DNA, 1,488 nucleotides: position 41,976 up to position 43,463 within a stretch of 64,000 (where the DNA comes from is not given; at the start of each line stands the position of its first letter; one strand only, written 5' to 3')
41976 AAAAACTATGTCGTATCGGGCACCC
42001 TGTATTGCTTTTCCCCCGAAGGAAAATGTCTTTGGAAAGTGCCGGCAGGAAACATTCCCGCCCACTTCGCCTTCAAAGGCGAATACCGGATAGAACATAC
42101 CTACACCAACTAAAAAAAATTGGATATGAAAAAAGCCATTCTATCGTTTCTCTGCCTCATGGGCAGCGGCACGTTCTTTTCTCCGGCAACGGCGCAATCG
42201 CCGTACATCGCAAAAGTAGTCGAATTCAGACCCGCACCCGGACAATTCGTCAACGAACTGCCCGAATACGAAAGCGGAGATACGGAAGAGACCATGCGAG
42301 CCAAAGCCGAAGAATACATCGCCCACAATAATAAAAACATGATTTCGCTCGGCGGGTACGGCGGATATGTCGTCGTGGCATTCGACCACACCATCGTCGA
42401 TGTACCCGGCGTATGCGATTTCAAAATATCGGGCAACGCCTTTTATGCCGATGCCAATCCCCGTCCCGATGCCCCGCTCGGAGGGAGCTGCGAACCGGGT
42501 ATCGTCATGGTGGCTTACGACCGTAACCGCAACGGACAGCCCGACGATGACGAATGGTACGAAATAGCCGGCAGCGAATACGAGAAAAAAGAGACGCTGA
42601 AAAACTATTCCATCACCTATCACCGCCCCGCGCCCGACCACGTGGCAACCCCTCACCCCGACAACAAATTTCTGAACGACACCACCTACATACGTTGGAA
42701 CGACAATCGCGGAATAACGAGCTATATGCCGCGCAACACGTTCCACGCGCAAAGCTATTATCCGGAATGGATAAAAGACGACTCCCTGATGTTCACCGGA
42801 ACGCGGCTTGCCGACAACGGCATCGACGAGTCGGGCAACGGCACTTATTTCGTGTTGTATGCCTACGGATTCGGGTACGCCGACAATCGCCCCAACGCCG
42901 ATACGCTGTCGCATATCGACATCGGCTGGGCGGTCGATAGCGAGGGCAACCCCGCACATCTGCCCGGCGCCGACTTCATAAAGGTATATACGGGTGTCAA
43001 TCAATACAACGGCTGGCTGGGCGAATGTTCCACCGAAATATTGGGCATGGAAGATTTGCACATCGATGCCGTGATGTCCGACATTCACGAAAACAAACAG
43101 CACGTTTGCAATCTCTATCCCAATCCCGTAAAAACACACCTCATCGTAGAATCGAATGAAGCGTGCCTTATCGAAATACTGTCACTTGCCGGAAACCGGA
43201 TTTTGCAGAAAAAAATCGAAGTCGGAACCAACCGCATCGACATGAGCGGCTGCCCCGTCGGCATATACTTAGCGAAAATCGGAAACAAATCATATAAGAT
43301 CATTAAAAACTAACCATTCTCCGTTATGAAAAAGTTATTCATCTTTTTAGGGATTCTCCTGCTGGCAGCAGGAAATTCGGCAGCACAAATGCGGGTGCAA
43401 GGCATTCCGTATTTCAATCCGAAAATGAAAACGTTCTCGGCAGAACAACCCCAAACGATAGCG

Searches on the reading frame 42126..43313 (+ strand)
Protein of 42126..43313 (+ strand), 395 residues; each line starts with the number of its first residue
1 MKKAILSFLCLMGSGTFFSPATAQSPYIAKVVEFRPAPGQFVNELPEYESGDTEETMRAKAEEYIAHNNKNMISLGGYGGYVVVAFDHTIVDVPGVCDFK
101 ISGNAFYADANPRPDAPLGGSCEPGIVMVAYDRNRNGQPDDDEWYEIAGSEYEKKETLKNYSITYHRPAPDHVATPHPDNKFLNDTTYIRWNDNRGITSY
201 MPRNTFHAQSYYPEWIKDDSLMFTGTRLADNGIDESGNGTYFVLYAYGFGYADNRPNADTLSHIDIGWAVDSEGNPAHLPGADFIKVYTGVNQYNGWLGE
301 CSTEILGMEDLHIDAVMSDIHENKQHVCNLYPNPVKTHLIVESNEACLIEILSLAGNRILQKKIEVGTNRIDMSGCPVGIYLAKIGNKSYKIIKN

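Call 3: search_protein_families(library=pfam, proteins=[window:42126-43313:+], max_evalue=0.01)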
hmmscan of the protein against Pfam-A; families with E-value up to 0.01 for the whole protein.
window:42126-43313:+ (395 aa): 1 family
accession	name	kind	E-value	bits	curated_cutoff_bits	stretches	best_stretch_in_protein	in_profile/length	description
PF18962.6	Por_Secre_tail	-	7e-09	36.3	27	1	330-393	1-70/75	Secretion system C-terminal sorting domain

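Call 7: search_solved_structures(query=window:42126-43313:+, max_evalue=1, show_alignments=1)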
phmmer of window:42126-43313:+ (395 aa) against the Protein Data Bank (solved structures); distinct sequences matched with E-value up to 1: 6.
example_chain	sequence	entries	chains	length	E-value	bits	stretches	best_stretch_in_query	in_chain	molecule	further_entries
8blw_B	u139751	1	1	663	5.9e-71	242.9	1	22-314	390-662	YncE family protein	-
7biz_A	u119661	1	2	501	6e-41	144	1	21-311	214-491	Cell surface protein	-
7pzj_A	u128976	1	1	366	6.4e-06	28.6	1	328-394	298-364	Lipase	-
8glj_D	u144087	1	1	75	0.0093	18.2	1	330-384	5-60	Por secretion system C-terminal sorting domain-containing protein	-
8glk_D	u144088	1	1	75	0.34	13.1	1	331-394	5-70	Endonuclease I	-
9jj8_h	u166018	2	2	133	0.43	12.8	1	3-40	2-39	PsaR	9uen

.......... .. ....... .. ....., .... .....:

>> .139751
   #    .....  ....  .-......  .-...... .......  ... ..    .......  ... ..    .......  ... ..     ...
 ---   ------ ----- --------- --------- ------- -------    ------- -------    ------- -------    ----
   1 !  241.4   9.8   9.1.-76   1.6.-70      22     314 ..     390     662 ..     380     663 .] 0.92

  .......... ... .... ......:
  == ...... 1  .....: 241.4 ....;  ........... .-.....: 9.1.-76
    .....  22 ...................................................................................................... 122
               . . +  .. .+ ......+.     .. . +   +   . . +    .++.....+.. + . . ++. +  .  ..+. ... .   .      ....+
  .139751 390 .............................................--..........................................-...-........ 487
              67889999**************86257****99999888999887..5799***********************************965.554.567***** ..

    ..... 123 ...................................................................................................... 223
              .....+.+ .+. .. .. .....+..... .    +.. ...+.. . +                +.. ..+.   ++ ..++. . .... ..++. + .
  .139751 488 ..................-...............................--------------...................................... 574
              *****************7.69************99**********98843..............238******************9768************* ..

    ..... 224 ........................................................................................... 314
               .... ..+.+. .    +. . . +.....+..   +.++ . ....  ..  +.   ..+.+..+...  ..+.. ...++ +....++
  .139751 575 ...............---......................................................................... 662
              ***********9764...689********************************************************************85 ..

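Call 11: search_protein_families(library=ncbifam, proteins=[window:42126-43313:+], max_evalue=0.01)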
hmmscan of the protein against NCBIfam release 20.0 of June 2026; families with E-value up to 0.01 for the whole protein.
window:42126-43313:+ (395 aa): 2 families
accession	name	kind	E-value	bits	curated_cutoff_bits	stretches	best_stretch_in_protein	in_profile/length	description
TIGR04183.1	Por_Secre_tail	domain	1.4e-08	34.6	23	1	330-395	1-72/72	T9SS type A sorting domain-containing protein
NF038113.1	T9SSA_dep_M36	equivalog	6.7e-05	21.2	885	1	322-390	787-860/869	T9SS-dependent M36 family metallopeptidase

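Call 20: find_homologous_proteins(query=window:42126-43313:+, max_evalue=0.00001)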
Query window:42126-43313:+ (395 aa): 6093 proteins with E <= 0.00001 among 8000 candidates; the best 120 are listed.
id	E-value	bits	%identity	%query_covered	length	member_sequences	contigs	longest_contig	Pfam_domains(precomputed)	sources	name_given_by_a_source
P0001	4.2e-272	920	98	100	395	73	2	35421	PF18962.8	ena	-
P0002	1.0e-183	629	68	100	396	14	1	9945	PF18962.8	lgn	-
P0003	5.9e-170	584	53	74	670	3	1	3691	-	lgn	-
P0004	2.3e-168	579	54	73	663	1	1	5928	-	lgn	-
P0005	2.6e-156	539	58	100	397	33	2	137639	PF18962.8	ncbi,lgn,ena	ncbi:MAG: T9SS type A sorting domain-containing protein [Barnesiella sp.]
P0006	1.6e-152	526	58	100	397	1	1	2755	PF18962.8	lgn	-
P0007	3.2e-143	496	57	98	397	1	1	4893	PF18962.8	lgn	-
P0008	1.1e-141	491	57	94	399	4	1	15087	-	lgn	-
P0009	2.2e-138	480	56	100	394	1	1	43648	PF18962.8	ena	-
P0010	2.2e-138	480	55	99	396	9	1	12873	-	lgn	-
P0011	3.4e-138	479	54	100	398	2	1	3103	-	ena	-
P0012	6.9e-137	475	58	95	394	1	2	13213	PF18962.8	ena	-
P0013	3.5e-136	473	56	96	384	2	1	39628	PF18962.8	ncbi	-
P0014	3.6e-136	473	55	95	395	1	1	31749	PF18962.8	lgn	-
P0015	3.7e-136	473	54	100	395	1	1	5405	PF18962.8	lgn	-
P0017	6.0e-136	472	56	100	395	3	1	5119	PF18962.8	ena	-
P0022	1.2e-134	468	55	99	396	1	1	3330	PF18962.8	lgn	-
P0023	1.7e-134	467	54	100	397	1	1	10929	PF18962.8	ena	-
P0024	1.9e-134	467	57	95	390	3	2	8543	PF18962.8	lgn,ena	-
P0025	4.3e-134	466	53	97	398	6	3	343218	PF18962.8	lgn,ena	-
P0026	9.3e-134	465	53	100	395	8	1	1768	PF18962.8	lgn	-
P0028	3.2e-133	463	55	96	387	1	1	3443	PF18962.8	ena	-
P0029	3.4e-133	463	55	95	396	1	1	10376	PF18962.8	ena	-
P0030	5.9e-133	462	54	97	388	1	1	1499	PF18962.8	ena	-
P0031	1.2e-132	461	53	99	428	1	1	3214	PF18962.8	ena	-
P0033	2.3e-132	460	53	100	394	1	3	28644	PF18962.8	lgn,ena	-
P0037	5.7e-132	459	56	96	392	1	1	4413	PF18962.8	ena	-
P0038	6.2e-132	459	55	98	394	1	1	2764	PF18962.8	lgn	-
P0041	8.4e-132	458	56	96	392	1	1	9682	PF18962.8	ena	-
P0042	1.3e-131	458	55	99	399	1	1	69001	PF18962.8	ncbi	-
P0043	1.3e-131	458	52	100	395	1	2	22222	PF18962.8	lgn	-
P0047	6.1e-131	455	55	94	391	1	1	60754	PF18962.8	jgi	-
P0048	1.4e-130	454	56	95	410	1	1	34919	PF18962.8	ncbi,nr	ncbi:T9SS type A sorting domain-containing protein [Bacteroidales bacterium OttesenSCG-928-C19]|nr:T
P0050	2.3e-130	453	54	99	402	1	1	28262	PF18962.8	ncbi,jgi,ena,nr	ncbi:MAG: T9SS type A sorting domain-containing protein [Candidatus Azobacteroides sp.]|nr:T9SS type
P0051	2.9e-130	453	52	98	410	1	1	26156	PF18962.8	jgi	-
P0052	3.0e-130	453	53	99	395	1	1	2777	PF18962.8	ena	-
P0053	3.8e-130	453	53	100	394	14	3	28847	PF18962.8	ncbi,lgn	ncbi:MAG: T9SS type A sorting domain-containing protein [Muribaculaceae bacterium]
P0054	4.6e-130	452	55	95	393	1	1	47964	PF18962.8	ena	-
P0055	7.8e-130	452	54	99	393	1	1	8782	PF18962.8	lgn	-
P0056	8.5e-130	452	53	100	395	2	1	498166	PF18962.8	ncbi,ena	-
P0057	9.4e-130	451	53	100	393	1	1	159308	PF18962.8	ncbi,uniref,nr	ncbi:T9SS type A sorting domain-containing protein [Dysgonomonas sp. 520]|uniref:T9SS type A sorting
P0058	2.3e-129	450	51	98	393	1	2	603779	PF18962.8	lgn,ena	-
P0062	4.3e-129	449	52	100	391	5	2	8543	PF18962.8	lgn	-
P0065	7.3e-129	448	55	95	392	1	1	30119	PF18962.8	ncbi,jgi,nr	ncbi:MAG: T9SS type A sorting domain-containing protein [Bacteroidales bacterium]|jgi:hypothetical p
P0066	8.0e-129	448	52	98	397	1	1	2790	PF18962.8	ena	-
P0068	2.6e-128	447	53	94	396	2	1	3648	PF18962.8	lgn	-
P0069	3.2e-128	446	53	97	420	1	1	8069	PF18962.8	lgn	-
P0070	4.6e-128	446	52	100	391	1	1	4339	PF18962.8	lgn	-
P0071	6.5e-128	445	51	99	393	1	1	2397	PF18962.8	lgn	-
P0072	6.6e-128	445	54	98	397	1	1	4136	PF18962.8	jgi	jgi:hypothetical protein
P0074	6.9e-128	445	53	99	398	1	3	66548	PF18962.8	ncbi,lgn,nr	ncbi:MAG: T9SS type A sorting domain-containing protein [Candidatus Azobacteroides sp.]|nr:T9SS type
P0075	7.0e-128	445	53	100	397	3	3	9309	PF18962.8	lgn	-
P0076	8.0e-128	445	53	98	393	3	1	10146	PF18962.8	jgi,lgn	-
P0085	2.9e-127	443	53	100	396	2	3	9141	PF18962.8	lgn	-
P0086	3.1e-127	443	52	100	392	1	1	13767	PF18962.8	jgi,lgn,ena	-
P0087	3.2e-127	443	53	98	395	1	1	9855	PF18962.8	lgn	-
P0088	4.1e-127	443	52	98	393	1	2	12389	PF18962.8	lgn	-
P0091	6.0e-127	442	52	100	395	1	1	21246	PF18962.8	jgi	jgi:hypothetical protein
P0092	8.4e-127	442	53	99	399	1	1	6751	PF18962.8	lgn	-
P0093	8.8e-127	442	50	99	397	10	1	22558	PF18962.8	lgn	-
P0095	1.4e-126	441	54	99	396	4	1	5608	PF18962.8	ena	-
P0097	1.9e-126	441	52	100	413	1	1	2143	PF18962.8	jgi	jgi:hypothetical protein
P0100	4.9e-126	439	51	100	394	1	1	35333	PF18962.8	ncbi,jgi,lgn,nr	ncbi:MAG: T9SS type A sorting domain-containing protein [Bacteroidales bacterium]|jgi:hypothetical p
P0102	5.9e-126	439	53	98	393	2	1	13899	PF18962.8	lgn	-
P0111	3.7e-124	433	53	98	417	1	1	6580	PF18962.8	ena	-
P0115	8.9e-124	432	51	99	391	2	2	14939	PF18962.8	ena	-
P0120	3.9e-123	430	53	94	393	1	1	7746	PF18962.8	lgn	-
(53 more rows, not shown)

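Call 22: search_protein_families(library=pfam, proteins=[window:42126-43115:+], max_evalue=10)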
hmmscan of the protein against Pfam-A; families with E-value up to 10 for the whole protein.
window:42126-43115:+ (330 aa): 0 families

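Call 23: find_encoding_contigs(protein=P0005, flank=10000, max_places=2)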
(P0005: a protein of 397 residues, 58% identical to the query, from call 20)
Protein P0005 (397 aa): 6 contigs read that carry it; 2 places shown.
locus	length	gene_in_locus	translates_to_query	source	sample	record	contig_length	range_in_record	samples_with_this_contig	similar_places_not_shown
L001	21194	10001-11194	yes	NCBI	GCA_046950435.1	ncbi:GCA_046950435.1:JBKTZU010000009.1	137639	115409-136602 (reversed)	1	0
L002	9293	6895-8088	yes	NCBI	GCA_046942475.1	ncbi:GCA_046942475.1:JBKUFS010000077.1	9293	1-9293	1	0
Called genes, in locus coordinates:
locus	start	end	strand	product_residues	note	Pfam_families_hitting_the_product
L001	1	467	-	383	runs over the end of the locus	PF02322:Cyt_bd_oxida_II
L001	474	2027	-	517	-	PF01654:Cyt_bd_oxida_I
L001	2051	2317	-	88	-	PF14899:DUF4492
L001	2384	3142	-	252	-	PF01925:TauE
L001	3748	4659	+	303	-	-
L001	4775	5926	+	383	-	PF18962:Por_Secre_tail (weak)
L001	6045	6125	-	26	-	PF09633:DUF2023 (weak)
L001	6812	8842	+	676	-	PF07715:Plug, PF00593:TonB_dep_Rec_b-barrel, PF14905:OMP_b-brl_3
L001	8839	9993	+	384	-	PF16819:DUF5074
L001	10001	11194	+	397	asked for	PF18962:Por_Secre_tail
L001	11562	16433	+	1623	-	PF07679:I-set (faint), PF13895:Ig_2, PF13927:Ig_3 (weak), PF13306:LRR_5, PF23952:LRR_EndoS (faint), PF13855:LRR_8 (faint), PF13306:LRR_5, PF13306:LRR_5, +3 more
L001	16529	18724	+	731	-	PF16819:DUF5074, PF18962:Por_Secre_tail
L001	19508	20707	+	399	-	-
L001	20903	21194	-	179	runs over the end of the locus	PF00657:Lipase_GDSL (faint), PF13472:Lipase_GDSL_2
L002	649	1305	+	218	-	-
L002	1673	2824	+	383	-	PF18962:Por_Secre_tail (weak)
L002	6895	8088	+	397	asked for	PF18962:Por_Secre_tail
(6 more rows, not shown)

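Call 24: find_encoding_contigs(protein=P0057, flank=10000, max_places=1)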
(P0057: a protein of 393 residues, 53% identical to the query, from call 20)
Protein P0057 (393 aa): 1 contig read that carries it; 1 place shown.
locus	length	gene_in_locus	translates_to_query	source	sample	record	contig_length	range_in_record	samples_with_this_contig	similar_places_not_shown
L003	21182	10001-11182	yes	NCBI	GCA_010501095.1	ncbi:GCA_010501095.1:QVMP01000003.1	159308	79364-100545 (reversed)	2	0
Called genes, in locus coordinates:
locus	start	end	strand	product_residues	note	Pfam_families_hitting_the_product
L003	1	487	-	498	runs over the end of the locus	PF00370:FGGY_N, PF02782:FGGY_C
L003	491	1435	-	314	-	PF02779:Transket_pyr, PF02780:Transketolase_C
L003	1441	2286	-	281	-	PF13292:DXP_synthase_N, PF00456:Transketolase_N, PF00676:E1_dh, PF09364:XFP_N (weak)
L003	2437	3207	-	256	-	PF01022:HTH_5 (weak), PF08220:HTH_DeoR, PF08279:HTH_11 (weak), PF13412:HTH_24 (faint), PF00455:DeoRC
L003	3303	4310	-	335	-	-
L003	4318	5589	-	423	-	PF02844:GARS_N, PF01071:GARS_A, PF02655:ATP-grasp_3 (weak), PF02843:GARS_C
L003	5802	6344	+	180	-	PF01327:Pep_deformylase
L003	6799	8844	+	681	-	PF07715:Plug, PF00593:TonB_dep_Rec_b-barrel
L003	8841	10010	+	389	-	PF16819:DUF5074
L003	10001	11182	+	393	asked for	PF18962:Por_Secre_tail (faint)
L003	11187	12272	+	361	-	PF14717:DUF4465, PF18962:Por_Secre_tail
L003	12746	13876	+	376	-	PF00582:Usp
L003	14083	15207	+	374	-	PF01757:Acyl_transf_3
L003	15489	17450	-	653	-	PF03629:SASA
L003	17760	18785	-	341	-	PF01263:Aldose_epim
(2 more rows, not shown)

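Call 27: find_related_loci(query=A1, collection=genome_contigs, flank=10000)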
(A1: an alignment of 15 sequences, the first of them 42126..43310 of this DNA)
Query A1 (395 aa) in genome_contigs; peptide patterns used: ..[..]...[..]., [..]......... (x = any residue, [..] = any of these).
599 stretches matched a pattern (row limit reached: there are more); 586 encode a relative of the query (tblastn E <= 1e-3); the best 80 are kept; 80 distinct loci.
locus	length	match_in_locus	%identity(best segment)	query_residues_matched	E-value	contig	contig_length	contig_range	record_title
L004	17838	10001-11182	69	1-395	3e-178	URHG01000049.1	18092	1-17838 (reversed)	uncultured Porphyromonadaceae bacterium isolate UMGS999 genome assembly, contig: NODE_1745_length_18092_cov_4.382436, wh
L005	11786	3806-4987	52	1-394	1e-127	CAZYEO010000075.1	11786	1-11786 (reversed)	MAG TPA_asm: uncultured Muribaculaceae bacterium isolate SRP335695_co1_119 genome assembly, contig: NODE_2568_length_117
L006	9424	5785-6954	52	1-394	3e-122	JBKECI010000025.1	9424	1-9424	MAG: Paludibacteraceae bacterium isolate VLC_050 k251_1019823, whole genome shotgun sequence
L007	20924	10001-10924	60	1-313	4e-121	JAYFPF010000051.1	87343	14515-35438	MAG: Paludibacter sp. isolate CA_102 c_CA_000000025706, whole genome shotgun sequence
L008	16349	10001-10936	61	1-313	6e-120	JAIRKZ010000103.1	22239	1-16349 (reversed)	MAG: Tannerellaceae bacterium isolate Cc175_bin27 k119_3192328, whole genome shotgun sequence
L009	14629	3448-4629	46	1-394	5e-120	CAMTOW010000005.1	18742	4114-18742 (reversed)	MAG TPA_asm: uncultured Bacteroidales bacterium isolate SRR7610125_bin.4_metaWRAP_v1.3_MAG genome assembly, contig: ERZ1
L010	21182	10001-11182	54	3-389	1e-118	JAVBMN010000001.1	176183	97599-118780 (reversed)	MAG: Bacteroidaceae bacterium isolate EPI_MAG_00053 c_000002258683, whole genome shotgun sequence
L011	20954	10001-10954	60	2-320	5e-118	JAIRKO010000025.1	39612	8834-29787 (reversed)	MAG: Dysgonamonadaceae bacterium isolate Cc175_bin119 k119_2401063, whole genome shotgun sequence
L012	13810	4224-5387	50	1-392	1e-117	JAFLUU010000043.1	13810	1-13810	MAG: Prevotellaceae bacterium isolate HAN087 Seq43, whole genome shotgun sequence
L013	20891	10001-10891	62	18-314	7e-115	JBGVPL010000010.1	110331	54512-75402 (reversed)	MAG: Candidatus Aphodosoma sp. isolate fecal_MAG_189 fecal_MAG_189_contig_0010, whole genome shotgun sequence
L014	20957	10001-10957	58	25-346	6e-115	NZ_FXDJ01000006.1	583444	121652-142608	Massilibacteroides vaginae strain MV12, whole genome shotgun sequence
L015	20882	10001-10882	61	22-313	3e-115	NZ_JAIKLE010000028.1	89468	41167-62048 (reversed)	Maribellus maritimus strain 5E3 scaffold_28_length=89469, whole genome shotgun sequence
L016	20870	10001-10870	60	16-313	9e-115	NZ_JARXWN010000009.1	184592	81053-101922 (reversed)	Dysgonomonas sp. PF1-14 Ga0505181_09, whole genome shotgun sequence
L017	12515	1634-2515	61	21-316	2e-114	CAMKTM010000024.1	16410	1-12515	MAG: uncultured Prevotellaceae bacterium isolate SRR12081299_bin.10_metaWRAP_v1.3_MAG genome assembly, contig: ERZ122897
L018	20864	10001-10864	60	25-315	7e-114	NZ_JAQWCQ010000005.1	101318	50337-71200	MAG: Massilibacteroides sp. isolate STF2_31 NODE_274_length_101318_cov_7.055015_Sandtown_F2, whole genome shotgun sequen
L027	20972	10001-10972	56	25-349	2e-110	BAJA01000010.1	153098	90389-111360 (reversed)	Bacteroides nordii WAL 11050 = JCM 12987 DNA, contig: JCM12987.contig00010, whole genome shotgun sequence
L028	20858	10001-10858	62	23-313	2e-110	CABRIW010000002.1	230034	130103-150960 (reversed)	MAG TPA_asm: uncultured Barnesiella sp. isolate MGYG-HGUT-01604 genome assembly, contig: GUT_GENOME097987_2, whole genom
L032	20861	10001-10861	60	25-315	2e-107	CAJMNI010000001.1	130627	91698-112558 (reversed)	TPA_asm: uncultured bacterium isolate ERR2824914-bin.6 genome assembly, contig: NODE_43_length_130627_cov_35.793424, who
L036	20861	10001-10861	59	25-313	1e-105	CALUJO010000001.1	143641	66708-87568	MAG: uncultured Bacteroidaceae bacterium isolate BRZ_KG__bin50 genome assembly, contig: BRZ_KG__NODE_89_length_143641_co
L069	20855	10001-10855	58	25-313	1e-101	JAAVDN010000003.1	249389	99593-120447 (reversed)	MAG: Bacteroides sp. isolate Mgla_MAG_37-bin_9 c_000000024611, whole genome shotgun sequence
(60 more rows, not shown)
